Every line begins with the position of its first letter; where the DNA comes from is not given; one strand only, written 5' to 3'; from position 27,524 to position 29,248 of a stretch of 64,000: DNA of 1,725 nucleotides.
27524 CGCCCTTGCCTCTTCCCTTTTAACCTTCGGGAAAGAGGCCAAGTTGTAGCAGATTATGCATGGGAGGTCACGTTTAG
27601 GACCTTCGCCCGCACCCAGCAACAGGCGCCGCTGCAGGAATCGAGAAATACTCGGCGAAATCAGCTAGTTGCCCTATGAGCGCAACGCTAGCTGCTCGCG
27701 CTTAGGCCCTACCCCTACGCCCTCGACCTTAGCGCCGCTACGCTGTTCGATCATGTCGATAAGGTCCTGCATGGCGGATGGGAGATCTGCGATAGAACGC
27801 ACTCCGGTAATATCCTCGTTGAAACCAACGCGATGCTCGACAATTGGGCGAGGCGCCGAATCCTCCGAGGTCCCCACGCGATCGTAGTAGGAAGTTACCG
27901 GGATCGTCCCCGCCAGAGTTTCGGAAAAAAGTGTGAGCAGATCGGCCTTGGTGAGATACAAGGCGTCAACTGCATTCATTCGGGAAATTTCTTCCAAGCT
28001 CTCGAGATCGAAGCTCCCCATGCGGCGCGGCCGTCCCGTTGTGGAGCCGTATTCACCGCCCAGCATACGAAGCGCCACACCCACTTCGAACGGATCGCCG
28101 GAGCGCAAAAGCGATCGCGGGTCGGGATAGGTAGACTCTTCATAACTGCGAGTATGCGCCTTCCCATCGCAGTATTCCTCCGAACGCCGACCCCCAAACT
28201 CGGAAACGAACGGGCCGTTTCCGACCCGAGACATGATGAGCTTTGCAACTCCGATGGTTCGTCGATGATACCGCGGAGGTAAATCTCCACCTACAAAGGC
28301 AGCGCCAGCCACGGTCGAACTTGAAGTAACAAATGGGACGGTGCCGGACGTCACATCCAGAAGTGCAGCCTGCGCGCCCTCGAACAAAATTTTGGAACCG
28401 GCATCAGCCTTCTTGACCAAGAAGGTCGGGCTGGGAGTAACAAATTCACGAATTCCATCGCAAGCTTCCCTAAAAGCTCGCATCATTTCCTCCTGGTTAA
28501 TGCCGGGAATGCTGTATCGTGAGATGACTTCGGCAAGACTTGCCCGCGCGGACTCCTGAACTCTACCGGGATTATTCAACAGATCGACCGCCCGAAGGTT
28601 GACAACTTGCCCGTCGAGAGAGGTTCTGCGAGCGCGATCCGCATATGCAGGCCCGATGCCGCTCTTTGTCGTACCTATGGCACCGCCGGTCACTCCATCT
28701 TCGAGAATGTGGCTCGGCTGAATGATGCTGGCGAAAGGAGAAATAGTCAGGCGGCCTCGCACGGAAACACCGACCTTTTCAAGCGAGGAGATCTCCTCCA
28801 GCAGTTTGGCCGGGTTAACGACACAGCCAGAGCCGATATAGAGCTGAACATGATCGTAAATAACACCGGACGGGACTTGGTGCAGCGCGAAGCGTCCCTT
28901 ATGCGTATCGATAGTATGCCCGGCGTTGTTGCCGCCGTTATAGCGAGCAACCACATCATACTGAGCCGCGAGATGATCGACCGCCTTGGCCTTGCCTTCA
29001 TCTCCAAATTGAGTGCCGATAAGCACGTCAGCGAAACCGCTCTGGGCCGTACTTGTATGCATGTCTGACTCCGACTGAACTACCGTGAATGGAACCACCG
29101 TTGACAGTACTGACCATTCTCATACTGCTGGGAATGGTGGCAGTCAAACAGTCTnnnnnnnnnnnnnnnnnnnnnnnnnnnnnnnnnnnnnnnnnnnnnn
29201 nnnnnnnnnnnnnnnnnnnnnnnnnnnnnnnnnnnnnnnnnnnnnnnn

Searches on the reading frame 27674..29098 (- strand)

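Call 29: search_protein_families(library=pfam, proteins=[window:27674-29098:-], max_evalue=0.00001)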
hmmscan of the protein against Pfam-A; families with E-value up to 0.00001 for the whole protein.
window:27674-29098:- (474 aa): 1 family
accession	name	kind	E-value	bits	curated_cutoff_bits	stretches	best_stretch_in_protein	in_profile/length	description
PF00709.27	Adenylsucc_synt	-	2.7e-110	369.4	27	1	25-470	1-415/416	Adenylosuccinate synthetase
